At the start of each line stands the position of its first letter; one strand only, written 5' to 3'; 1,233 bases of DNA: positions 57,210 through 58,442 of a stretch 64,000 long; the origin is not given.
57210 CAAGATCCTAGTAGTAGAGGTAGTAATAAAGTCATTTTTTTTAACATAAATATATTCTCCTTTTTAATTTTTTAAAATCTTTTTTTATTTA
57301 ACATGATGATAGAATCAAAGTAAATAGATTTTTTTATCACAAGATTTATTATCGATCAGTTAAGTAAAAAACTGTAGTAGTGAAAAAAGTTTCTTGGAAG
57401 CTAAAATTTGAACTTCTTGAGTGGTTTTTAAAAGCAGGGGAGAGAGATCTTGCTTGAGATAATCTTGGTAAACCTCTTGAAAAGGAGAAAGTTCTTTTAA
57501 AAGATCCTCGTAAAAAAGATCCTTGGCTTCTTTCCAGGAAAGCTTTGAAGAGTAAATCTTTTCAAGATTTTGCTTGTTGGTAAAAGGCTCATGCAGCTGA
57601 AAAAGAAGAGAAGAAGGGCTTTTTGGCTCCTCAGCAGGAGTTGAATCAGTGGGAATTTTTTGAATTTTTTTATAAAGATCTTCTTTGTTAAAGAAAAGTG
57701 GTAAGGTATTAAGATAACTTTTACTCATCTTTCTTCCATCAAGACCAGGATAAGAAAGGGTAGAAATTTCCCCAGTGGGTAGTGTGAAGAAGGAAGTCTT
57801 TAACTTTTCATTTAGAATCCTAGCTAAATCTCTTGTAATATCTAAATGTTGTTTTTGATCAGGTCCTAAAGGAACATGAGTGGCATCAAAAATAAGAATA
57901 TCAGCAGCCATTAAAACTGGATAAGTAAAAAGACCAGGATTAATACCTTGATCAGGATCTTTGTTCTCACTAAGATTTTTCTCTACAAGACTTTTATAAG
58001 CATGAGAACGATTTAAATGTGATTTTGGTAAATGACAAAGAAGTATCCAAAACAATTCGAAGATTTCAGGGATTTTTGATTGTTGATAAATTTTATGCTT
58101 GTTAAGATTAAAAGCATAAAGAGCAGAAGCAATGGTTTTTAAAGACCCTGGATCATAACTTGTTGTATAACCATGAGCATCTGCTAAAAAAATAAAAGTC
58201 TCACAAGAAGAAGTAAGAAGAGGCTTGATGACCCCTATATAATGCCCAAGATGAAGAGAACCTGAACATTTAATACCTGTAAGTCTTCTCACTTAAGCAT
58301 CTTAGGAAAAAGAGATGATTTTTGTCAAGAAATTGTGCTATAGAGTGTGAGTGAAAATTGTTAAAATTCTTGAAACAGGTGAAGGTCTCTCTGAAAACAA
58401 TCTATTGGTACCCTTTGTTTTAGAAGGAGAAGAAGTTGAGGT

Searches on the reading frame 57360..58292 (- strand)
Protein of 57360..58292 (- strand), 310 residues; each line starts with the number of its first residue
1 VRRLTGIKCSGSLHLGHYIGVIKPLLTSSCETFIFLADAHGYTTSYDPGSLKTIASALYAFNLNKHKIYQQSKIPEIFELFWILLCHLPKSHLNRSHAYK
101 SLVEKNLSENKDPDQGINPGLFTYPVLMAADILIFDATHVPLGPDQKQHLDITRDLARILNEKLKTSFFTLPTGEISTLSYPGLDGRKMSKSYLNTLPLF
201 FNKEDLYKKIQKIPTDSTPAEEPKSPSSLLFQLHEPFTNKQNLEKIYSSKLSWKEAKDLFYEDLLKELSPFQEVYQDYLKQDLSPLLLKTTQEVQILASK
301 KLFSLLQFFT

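Call 8: find_related_loci(query=window:57360-58292:-, collection=genome_contigs, flank=10000)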
Query window:57360-58292:- (310 aa) in genome_contigs; peptide patterns used: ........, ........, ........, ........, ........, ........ (x = any residue, [..] = any of these).
109 stretches matched a pattern; 32 encode a relative of the query (tblastn E <= 1e-3); 32 distinct loci.
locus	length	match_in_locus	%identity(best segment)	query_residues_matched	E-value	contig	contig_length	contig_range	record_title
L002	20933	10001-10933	41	4-302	1e-61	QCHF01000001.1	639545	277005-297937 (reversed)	SAR86 cluster bacterium AG-390-O18 Ga0172199_11, whole genome shotgun sequence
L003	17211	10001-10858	41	2-279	3e-59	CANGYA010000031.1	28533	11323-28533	MAG: Cytophagales bacterium isolate RE-15aug16-245 genome assembly, contig: RE-15aug16-C1722, whole genome shotgun seque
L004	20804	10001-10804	37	1-249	2e-44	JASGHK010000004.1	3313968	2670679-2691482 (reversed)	MAG: Myxococcales bacterium isolate 5N171 JMF-2111-06-0005.ont.bin.171_3, whole genome shotgun sequence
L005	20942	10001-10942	34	1-302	2e-42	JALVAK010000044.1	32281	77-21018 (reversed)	MAG: Nautiliaceae bacterium isolate 132-544_metabat2_scaf2bin.072 132-544_scaffold_194_c1, whole genome shotgun sequence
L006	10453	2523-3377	36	1-273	4e-42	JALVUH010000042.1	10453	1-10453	MAG: Nautiliaceae bacterium isolate M1_metabat2_scaf2bin.072 M1_NODE_1632_length_10453_cov_639.685745, whole genome shot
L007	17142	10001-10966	31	1-309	7e-40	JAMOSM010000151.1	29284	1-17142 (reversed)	MAG: Nautiliaceae bacterium isolate 4561-384_metabat2_scaf2bin.041 4562-384_scaffold_633_c1, whole genome shotgun sequen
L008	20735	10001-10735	37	1-237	4e-39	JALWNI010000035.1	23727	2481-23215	MAG: Nautiliaceae bacterium isolate M17_metabat2_scaf2bin.246 M17_NODE_1518_length_23727_cov_6.289703, whole genome shot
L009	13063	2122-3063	31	1-302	6e-39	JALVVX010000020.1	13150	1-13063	MAG: Nautiliaceae bacterium isolate M10_metabat1_scaf2bin.060 M10_NODE_2281_length_13150_cov_276.372111, whole genome sh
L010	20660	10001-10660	39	1-216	4e-35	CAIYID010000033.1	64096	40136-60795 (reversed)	MAG: uncultured Bdellovibrionales bacterium isolate Kiruna_bin-06382 genome assembly, contig: bin-06382:33/94, whole gen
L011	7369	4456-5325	33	2-280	2e-35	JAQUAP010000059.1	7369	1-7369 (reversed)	MAG: Candidatus Omnitrophota bacterium isolate STC_87 NODE_26273_length_7369_cov_3.291356_Sandtown_C, whole genome shotg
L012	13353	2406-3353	31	4-306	4e-35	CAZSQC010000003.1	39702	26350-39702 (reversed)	MAG TPA_asm: uncultured Planctomycetales bacterium isolate SRP278252_co2_861 genome assembly, contig: NODE_1854_length_3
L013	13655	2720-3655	31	4-302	6e-34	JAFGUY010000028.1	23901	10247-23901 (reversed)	MAG: Candidatus Omnitrophota bacterium isolate ZodW_Metabat.114 k87_2391488, whole genome shotgun sequence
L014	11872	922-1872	31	4-307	2e-33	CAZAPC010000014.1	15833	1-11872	MAG TPA_asm: uncultured Planctomycetales bacterium isolate SRP098346_co1_103 genome assembly, contig: NODE_3966_length_1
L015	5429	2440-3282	31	4-273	5e-33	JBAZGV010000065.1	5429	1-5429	MAG: Candidatus Omnitrophota bacterium isolate SO_2017_LW3_54 NODE_55287_length_5429_cov_0.795926_LW162_2017, whole geno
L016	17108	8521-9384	30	4-280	7e-33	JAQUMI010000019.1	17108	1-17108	MAG: Candidatus Omnitrophota bacterium isolate STD1_150 NODE_7864_length_17108_cov_6.056239_Sandtown_D1, whole genome sh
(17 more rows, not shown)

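Call 57: find_related_loci(query=window:57360-58292:-, collection=metagenome_contigs, flank=10000)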
Query window:57360-58292:- (310 aa) in metagenome_contigs; peptide patterns used: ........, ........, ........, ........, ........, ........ (x = any residue, [..] = any of these).
197 stretches matched a pattern; 39 encode a relative of the query (tblastn E <= 1e-3); 39 distinct loci.
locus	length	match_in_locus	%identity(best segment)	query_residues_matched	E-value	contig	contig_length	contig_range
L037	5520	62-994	41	4-302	2e-62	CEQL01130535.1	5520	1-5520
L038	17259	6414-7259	42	4-275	1e-60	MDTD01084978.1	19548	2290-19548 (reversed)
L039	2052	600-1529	38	1-302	1e-59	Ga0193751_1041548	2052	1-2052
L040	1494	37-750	41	69-302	1e-51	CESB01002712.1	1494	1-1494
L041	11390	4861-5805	34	1-302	9e-45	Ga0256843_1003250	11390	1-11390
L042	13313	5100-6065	33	1-309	5e-44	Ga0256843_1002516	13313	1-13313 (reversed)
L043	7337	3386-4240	36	1-273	2e-42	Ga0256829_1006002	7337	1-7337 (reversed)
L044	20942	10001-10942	34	1-302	1e-42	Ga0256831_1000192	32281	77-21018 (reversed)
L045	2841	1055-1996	32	1-302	2e-40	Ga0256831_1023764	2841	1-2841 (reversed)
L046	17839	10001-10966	31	1-309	4e-40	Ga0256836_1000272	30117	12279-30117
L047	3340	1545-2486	32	1-302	3e-40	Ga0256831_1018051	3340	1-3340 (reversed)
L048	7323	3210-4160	30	4-309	7e-38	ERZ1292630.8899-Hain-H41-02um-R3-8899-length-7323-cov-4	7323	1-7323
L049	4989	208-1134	31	4-299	9e-36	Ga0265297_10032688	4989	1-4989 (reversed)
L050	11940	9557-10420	31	4-280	2e-34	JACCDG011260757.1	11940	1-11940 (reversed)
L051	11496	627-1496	32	2-280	9e-34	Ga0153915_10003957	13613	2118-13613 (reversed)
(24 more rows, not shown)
